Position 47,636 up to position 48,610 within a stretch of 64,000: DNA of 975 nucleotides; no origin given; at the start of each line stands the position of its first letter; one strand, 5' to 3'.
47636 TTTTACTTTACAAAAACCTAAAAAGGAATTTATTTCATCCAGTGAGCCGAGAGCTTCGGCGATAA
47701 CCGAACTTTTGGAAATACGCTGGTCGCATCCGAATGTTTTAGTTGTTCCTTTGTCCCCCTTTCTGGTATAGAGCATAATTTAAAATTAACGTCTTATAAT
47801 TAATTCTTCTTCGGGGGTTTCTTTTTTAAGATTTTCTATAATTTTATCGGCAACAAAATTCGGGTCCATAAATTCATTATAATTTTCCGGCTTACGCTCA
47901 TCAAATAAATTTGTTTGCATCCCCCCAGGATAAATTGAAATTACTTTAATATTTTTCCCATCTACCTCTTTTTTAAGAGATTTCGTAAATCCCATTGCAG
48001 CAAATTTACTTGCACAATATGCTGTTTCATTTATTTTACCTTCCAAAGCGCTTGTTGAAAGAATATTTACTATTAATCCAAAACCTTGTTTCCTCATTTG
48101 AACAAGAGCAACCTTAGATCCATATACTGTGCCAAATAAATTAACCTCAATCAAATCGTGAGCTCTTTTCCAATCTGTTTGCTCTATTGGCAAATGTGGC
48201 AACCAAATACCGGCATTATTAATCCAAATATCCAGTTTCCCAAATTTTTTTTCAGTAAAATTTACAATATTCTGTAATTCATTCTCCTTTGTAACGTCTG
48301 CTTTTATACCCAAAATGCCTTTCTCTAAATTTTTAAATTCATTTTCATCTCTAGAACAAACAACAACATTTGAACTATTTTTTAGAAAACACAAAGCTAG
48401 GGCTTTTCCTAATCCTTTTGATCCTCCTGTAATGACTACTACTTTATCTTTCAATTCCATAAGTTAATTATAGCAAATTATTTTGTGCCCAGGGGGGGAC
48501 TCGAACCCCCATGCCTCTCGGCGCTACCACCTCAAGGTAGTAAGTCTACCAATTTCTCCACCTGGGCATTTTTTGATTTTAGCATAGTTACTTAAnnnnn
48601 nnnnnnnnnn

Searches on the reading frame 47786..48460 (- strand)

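Call 79: search_protein_families(library=pfam, proteins=[window:47786-48460:-], max_evalue=0.001)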
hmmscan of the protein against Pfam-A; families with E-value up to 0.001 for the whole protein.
window:47786-48460:- (224 aa): 3 families
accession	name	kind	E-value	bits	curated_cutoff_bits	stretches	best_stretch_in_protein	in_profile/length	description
PF00106.31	adh_short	-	1.5e-48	165.3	26.6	1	6-191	1-192/195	short chain dehydrogenase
PF13561.12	adh_short_C2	-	3.9e-30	105.6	27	1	15-190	6-185/236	Enoyl-(Acyl carrier protein) reductase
PF08659.16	KR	-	1.6e-05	25.4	22.6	1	8-153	3-154/180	KR domain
